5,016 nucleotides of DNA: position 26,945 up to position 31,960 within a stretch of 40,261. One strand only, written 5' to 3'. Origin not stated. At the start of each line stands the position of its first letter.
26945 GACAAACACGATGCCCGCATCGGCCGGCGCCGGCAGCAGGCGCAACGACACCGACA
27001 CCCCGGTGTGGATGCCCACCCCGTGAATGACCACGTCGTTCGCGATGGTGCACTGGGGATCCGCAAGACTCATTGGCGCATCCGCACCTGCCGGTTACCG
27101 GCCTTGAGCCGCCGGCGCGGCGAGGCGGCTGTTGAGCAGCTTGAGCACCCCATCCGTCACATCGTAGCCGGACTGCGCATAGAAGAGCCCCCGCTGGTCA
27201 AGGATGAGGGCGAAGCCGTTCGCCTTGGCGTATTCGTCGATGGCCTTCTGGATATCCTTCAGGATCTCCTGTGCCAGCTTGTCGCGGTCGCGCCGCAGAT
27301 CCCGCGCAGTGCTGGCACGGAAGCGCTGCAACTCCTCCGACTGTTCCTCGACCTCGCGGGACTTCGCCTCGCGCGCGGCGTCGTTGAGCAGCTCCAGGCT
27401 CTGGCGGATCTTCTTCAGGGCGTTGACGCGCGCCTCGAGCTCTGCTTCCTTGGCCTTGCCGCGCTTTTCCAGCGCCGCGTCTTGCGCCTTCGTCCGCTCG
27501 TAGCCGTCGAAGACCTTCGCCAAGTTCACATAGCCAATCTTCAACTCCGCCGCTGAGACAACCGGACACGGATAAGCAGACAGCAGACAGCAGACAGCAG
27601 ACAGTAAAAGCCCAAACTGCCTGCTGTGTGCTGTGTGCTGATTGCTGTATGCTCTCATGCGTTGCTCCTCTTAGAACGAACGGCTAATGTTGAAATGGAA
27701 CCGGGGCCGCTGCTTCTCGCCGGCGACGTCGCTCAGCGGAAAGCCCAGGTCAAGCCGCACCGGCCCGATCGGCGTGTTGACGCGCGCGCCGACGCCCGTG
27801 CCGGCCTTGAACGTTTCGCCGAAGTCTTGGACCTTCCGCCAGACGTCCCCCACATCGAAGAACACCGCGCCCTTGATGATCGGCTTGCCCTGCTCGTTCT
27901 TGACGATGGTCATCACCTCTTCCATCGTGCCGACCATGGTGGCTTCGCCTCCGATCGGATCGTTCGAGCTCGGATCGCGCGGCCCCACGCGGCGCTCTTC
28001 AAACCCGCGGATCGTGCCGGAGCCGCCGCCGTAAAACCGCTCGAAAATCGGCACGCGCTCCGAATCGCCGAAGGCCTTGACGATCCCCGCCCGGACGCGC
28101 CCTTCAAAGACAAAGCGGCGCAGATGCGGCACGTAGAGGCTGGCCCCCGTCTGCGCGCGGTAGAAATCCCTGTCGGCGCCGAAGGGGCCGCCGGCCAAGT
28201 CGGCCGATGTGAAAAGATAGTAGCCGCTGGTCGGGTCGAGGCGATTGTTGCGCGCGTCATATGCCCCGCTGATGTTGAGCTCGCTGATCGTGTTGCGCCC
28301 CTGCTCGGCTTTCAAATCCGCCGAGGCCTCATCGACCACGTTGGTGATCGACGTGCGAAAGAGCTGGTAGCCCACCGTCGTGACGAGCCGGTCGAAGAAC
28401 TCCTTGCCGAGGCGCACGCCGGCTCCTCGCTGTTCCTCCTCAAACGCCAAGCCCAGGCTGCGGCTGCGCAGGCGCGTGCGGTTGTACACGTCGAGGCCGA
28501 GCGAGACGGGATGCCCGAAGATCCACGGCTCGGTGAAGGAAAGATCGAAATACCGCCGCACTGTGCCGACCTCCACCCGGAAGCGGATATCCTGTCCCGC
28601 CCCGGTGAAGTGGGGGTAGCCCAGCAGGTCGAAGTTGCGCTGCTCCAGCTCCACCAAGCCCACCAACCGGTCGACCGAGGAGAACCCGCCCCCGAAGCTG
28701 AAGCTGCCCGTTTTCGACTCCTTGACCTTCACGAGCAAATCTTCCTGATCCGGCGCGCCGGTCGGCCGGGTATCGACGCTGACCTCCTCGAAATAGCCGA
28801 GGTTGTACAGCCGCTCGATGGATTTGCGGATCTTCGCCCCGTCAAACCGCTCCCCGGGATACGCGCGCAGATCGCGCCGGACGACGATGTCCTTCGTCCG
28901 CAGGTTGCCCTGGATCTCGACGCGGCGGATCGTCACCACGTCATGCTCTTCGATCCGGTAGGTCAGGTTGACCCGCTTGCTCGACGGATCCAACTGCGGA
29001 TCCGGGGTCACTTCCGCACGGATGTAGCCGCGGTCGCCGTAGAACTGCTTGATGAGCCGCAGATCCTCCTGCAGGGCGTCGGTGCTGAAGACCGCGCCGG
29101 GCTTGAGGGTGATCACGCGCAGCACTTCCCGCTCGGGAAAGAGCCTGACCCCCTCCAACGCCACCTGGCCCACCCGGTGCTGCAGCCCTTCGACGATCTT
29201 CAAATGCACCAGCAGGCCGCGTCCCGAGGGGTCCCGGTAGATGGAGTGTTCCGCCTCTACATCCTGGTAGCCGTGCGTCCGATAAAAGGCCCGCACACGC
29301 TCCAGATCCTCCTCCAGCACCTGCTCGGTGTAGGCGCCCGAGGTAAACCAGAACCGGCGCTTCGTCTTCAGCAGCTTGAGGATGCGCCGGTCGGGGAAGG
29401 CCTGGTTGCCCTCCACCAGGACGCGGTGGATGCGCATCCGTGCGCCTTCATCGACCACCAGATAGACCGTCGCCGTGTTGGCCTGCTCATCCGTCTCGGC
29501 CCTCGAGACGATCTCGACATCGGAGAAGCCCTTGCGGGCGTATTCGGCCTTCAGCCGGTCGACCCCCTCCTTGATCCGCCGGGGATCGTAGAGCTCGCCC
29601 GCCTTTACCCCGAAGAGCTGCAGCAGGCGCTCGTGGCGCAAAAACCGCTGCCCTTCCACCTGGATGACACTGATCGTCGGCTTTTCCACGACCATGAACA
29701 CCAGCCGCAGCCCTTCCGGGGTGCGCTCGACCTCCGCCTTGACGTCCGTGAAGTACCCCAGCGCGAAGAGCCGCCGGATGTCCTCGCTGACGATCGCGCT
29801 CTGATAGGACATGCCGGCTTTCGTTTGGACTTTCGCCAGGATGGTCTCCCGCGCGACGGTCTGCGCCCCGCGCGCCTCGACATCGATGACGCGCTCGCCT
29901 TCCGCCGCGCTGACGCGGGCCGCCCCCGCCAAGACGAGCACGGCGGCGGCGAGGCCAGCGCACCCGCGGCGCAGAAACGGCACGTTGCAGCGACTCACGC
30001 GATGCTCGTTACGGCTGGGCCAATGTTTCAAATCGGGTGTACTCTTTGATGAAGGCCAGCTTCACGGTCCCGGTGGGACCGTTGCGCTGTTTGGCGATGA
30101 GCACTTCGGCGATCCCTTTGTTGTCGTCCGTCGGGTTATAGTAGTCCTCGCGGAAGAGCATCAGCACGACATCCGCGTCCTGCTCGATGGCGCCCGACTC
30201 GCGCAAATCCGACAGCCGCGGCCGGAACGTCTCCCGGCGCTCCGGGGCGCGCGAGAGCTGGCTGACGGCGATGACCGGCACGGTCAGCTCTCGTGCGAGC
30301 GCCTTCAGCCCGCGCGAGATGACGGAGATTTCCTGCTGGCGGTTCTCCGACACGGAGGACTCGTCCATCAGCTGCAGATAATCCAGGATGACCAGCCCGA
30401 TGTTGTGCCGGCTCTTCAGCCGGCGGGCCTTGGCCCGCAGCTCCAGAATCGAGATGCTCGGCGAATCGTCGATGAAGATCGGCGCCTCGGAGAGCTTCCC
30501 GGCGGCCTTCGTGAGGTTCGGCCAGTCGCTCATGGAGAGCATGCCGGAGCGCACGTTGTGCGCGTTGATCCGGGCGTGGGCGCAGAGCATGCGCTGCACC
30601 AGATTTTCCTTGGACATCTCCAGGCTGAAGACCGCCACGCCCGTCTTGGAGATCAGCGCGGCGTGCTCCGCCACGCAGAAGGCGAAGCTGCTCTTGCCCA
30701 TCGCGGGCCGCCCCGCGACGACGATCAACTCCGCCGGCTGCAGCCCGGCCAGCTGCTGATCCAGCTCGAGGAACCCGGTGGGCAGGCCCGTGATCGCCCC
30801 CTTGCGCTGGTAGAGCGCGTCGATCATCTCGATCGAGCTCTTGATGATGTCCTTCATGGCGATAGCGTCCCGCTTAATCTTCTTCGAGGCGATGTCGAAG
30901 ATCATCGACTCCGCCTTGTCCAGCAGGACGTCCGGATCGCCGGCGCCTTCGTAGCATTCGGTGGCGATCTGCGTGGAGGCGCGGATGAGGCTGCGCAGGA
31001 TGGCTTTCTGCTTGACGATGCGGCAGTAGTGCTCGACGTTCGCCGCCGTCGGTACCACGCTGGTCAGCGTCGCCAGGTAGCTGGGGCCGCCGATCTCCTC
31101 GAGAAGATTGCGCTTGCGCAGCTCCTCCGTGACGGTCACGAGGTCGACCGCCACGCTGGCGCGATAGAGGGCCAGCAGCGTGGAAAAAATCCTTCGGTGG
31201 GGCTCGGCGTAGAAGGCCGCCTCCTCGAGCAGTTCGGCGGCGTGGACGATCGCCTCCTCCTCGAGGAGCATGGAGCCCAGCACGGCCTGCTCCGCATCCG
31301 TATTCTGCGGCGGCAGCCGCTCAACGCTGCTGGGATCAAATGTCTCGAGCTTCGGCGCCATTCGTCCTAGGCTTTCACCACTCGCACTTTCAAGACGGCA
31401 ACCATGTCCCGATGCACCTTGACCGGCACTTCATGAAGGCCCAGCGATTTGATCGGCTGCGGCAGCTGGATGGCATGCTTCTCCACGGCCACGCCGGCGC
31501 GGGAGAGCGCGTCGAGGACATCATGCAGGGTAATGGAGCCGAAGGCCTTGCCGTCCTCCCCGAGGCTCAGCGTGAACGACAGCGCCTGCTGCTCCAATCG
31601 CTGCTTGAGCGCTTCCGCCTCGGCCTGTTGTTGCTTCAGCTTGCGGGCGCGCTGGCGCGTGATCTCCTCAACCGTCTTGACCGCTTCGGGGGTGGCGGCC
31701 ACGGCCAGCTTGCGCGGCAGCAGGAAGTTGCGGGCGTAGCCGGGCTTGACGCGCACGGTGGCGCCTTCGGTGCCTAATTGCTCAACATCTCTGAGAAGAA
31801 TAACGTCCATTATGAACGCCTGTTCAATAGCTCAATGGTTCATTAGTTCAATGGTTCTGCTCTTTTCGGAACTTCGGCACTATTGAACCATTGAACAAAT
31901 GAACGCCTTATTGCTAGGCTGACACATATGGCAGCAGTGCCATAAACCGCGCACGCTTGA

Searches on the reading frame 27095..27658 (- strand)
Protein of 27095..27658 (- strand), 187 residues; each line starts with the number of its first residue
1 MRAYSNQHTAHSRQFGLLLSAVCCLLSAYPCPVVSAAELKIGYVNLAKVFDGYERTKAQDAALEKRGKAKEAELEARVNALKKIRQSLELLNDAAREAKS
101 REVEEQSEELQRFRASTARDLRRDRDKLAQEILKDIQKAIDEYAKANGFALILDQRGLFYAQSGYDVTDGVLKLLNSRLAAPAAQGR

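Call 11: search_protein_families(library=pfam, proteins=[window:27095-27658:-])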
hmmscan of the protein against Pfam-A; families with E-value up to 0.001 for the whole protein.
window:27095-27658:- (187 aa): 1 family
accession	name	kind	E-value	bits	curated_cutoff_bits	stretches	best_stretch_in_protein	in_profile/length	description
PF03938.19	OmpH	-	3.3e-29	102.3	32.4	1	40-175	1-141/141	Outer membrane protein (OmpH-like)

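Call 15: find_encoding_contigs(protein=window:27095-27658:-, flank=10000, max_places=6)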
Protein window:27095-27658:- (187 aa): no gene with exactly this product is on record in the collection.

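Call 17: find_homologous_proteins(query=window:27095-27658:-, max_evalue=1e-10)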
Query window:27095-27658:- (187 aa): 164 proteins with E <= 1e-10 among 536 candidates; the best 120 are listed.
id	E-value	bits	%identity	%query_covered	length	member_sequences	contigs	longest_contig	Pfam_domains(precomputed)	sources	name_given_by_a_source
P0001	3.4e-83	295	99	80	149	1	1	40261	PF03938.20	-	-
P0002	1.9e-75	270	78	89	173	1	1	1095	PF03938.20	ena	-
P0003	2.6e-75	270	74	95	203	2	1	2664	PF03938.20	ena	-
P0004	1.6e-70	254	73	91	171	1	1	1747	PF03938.20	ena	-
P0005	1.8e-69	251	72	88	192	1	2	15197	PF03938.20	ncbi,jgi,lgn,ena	-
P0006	4.3e-68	246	74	89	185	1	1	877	PF03938.20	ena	-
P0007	5.3e-68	246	66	97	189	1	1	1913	PF03938.20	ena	-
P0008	1.1e-67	245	70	88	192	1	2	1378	PF03938.20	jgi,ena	-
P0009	1.4e-67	244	73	89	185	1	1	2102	PF03938.20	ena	-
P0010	1.7e-67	244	66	95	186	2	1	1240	PF03938.20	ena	-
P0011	2.9e-67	243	73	83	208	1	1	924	PF03938.20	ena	-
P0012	7.5e-67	242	68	88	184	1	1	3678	PF03938.20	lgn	-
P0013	8.1e-67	242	66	96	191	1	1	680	PF03938.20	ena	-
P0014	8.7e-67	242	69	86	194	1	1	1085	PF03938.20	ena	-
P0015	5.0e-66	239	69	89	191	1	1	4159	PF03938.20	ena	-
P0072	2.6e-58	214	64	89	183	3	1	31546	PF03938.20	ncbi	-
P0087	2.4e-57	211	61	90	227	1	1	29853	PF03938.20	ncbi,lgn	-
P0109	2.2e-54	202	62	88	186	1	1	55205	PF03938.20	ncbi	-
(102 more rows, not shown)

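Call 27: find_encoding_contigs(protein=P0109, flank=10000, max_places=1)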
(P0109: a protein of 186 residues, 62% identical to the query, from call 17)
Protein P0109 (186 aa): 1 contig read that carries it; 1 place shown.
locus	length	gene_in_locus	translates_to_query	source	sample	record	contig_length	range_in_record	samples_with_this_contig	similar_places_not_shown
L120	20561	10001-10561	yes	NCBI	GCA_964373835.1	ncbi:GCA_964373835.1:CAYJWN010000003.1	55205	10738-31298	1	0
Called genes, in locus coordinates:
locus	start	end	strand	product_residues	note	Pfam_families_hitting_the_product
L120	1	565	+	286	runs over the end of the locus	PF00288:GHMP_kinases_N, PF08544:GHMP_kinases_C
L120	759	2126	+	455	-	PF00483:NTP_transferase, PF01128:IspD, PF12804:NTP_transf_3, PF25084:LbH_EIF2B (weak), PF00132:Hexapep, PF25087:GMPPB_C (faint), PF00132:Hexapep, PF14602:Hexapep_2 (weak)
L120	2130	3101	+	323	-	PF13793:Pribosyltran_N, PF00156:Pribosyltran, PF14572:Pribosyl_synth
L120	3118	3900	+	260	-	PF01386:Ribosomal_L25p, PF14693:Ribosomal_TL5_C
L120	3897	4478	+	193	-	PF01195:Pept_tRNA_hydro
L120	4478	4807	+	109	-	PF01250:Ribosomal_S6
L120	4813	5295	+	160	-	PF00436:SSB, PF22657:SSB_1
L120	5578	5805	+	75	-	PF01084:Ribosomal_S18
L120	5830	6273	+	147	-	PF01281:Ribosomal_L9_N, PF03948:Ribosomal_L9_C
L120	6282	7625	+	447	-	PF00772:DnaB, PF03796:DnaB_C, PF13481:AAA_25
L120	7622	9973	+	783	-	PF07244:POTRA, PF08478:POTRA_1 (faint), PF07244:POTRA, PF08479:POTRA_2 (faint), PF07244:POTRA, PF01103:Omp85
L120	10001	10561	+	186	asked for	PF03938:OmpH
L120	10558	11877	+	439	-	PF03331:LpxC, PF07977:FabA, PF22817:ApeP-like (weak), PF22818:ApeI-like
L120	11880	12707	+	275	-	PF25087:GMPPB_C (weak), PF25084:LbH_EIF2B (faint), PF00132:Hexapep, PF13720:Acetyltransf_11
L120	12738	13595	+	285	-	PF17930:LpxI_N, PF06230:LpxI_C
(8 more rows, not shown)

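Call 28: find_encoding_contigs(protein=P0072, flank=10000, max_places=1)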
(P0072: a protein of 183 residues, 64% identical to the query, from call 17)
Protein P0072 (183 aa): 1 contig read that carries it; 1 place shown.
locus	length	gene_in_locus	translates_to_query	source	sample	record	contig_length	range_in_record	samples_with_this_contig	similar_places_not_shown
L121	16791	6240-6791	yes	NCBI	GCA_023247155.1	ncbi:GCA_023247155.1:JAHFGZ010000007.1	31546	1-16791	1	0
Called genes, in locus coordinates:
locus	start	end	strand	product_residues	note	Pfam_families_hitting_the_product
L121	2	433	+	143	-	?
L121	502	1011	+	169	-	PF01195:Pept_tRNA_hydro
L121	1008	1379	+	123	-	PF01250:Ribosomal_S6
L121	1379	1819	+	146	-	PF00436:SSB, PF22657:SSB_1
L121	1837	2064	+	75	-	PF01084:Ribosomal_S18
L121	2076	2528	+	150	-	PF01281:Ribosomal_L9_N, PF03948:Ribosomal_L9_C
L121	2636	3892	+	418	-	PF00772:DnaB, PF03796:DnaB_C, PF13481:AAA_25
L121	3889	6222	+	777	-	PF07244:POTRA, PF25282:POTRA1_3_Toc75 (faint), PF07244:POTRA, PF08479:POTRA_2 (weak), PF07244:POTRA, PF01103:Omp85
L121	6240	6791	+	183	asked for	PF03938:OmpH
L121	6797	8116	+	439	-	PF03331:LpxC, PF07977:FabA, PF22817:ApeP-like (weak), PF22818:ApeI-like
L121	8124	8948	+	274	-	PF25084:LbH_EIF2B (faint), PF25087:GMPPB_C (weak), PF00132:Hexapep, PF13720:Acetyltransf_11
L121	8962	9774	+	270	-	PF17930:LpxI_N, PF06230:LpxI_C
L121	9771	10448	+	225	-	PF01694:Rhomboid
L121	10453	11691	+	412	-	PF05958:tRNA_U5-meth_tr, PF09445:Methyltransf_15 (weak), PF13649:Methyltransf_25 (weak), PF13847:Methyltransf_31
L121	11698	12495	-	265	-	PF00459:Inositol_P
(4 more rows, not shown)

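Call 29: find_encoding_contigs(protein=P0087, flank=10000, max_places=1)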
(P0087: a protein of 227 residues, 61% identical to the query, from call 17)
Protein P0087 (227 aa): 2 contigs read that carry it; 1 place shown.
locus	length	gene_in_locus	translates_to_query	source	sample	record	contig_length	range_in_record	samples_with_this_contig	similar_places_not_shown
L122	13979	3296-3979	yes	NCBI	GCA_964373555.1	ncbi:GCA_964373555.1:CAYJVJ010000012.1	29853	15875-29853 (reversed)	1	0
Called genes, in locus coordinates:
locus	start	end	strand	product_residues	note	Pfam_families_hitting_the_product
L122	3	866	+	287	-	?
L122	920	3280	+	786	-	PF07244:POTRA, PF08478:POTRA_1 (faint), PF08479:POTRA_2 (faint), PF25282:POTRA1_3_Toc75 (faint), PF07244:POTRA, PF01103:Omp85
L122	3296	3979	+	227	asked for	PF03938:OmpH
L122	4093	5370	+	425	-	PF03331:LpxC, PF22817:ApeP-like (weak), PF07977:FabA, PF22818:ApeI-like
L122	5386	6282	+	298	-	PF25084:LbH_EIF2B (faint), PF25087:GMPPB_C (weak), PF00132:Hexapep, PF13720:Acetyltransf_11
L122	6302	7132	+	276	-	PF17930:LpxI_N, PF06230:LpxI_C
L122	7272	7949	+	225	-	PF01694:Rhomboid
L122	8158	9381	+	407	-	PF05958:tRNA_U5-meth_tr, PF09445:Methyltransf_15 (weak), PF13649:Methyltransf_25 (weak), PF13847:Methyltransf_31 (weak)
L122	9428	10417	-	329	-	PF00459:Inositol_P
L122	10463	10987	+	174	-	PF07963:N_methyl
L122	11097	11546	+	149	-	-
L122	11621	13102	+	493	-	PF00370:FGGY_N, PF02782:FGGY_C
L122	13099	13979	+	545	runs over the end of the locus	PF01266:DAO, PF16901:DAO_C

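Call 67: find_related_loci(query=A3, collection=metagenome_contigs, flank=4000)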
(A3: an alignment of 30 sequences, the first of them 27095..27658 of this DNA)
Query A3 (187 aa) in metagenome_contigs; peptide patterns used: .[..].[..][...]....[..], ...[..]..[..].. (x = any residue, [..] = any of these).
507 stretches matched a pattern; 339 encode a relative of the query (tblastn E <= 1e-3); the best 80 are kept; 80 distinct loci.
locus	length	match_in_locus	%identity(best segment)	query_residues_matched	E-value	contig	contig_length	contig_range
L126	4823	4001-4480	72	15-178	7e-75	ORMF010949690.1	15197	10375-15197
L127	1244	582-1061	70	15-178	2e-78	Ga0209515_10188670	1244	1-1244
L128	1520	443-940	69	18-183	5e-77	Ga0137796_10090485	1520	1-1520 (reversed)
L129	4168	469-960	68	15-181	1e-72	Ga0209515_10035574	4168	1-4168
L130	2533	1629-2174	64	10-182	5e-74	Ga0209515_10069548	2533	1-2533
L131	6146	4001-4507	67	13-181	3e-72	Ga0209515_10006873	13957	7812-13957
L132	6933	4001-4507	66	13-181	4e-72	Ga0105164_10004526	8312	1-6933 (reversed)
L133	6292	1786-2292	66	13-181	5e-72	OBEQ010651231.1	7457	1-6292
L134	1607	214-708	65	18-182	3e-75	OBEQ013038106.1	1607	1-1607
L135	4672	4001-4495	68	18-184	3e-71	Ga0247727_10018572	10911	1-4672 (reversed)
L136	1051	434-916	68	18-178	7e-77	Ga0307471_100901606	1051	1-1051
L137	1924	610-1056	74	30-178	3e-73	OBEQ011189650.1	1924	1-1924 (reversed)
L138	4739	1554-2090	61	4-182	3e-69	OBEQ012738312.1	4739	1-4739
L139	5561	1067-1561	66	19-182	3e-69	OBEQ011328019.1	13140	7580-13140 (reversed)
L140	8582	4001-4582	61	1-182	2e-68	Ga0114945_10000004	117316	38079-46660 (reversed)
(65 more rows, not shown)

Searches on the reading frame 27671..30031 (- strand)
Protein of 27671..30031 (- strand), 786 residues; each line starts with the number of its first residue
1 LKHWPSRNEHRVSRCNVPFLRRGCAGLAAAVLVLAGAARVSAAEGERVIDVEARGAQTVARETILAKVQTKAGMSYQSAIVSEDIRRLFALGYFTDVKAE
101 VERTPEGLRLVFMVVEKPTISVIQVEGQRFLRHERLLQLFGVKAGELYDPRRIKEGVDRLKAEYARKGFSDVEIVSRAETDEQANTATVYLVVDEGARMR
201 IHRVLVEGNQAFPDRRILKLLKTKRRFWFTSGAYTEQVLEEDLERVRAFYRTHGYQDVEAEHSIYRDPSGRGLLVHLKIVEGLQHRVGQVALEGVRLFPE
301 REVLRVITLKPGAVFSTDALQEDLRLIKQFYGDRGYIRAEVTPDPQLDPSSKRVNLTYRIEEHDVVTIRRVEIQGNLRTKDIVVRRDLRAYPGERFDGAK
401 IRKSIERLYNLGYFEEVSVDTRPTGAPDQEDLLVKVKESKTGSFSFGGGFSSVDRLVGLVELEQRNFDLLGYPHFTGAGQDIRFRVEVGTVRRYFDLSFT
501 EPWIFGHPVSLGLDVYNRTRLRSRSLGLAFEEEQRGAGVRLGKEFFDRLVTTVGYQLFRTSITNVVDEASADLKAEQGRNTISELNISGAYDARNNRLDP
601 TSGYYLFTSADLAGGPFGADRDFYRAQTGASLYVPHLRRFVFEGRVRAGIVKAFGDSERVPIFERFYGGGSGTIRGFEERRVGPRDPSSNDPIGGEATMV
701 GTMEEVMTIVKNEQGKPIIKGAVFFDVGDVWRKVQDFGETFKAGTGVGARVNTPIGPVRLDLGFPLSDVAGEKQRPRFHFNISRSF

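Call 11: search_protein_families(library=pfam, proteins=[window:27671-30031:-])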
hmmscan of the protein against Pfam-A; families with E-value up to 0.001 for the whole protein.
window:27671-30031:- (786 aa): 5 families
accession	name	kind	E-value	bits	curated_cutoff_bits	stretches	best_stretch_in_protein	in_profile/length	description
PF01103.29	Omp85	-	2.1e-68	231.7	24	1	475-786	2-325/325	Omp85 superfamily domain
PF07244.20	POTRA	-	1.1e-66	221.9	21.3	5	286-362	2-78/79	Surface antigen variable number repeat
PF08479.16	POTRA_2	-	3.2e-15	56.2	24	1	287-357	3-72/76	POTRA domain, ShlB-type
PF08478.15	POTRA_1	-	2.1e-05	25.2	23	0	367-420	2-55/69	POTRA domain, FtsQ-type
PF25282.1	POTRA1_3_Toc75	-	2.6e-05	24.8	27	0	391-429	51-89/99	Toc75-like, POTRA domain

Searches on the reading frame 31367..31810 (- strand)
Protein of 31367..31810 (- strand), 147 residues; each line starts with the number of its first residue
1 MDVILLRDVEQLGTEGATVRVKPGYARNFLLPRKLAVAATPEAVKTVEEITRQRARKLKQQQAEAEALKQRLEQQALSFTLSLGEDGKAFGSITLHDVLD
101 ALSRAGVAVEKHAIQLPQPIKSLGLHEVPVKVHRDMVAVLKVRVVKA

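Call 11: search_protein_families(library=pfam, proteins=[window:31367-31810:-])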
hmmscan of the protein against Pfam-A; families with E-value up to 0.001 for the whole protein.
window:31367-31810:- (147 aa): 2 families
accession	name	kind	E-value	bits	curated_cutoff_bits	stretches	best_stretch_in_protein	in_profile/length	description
PF03948.19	Ribosomal_L9_C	-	5.1e-25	88.2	23.2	1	63-145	1-85/86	Ribosomal protein L9, C-terminal domain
PF01281.25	Ribosomal_L9_N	-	7.7e-22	77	20.7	1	1-46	1-46/47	Ribosomal protein L9, N-terminal domain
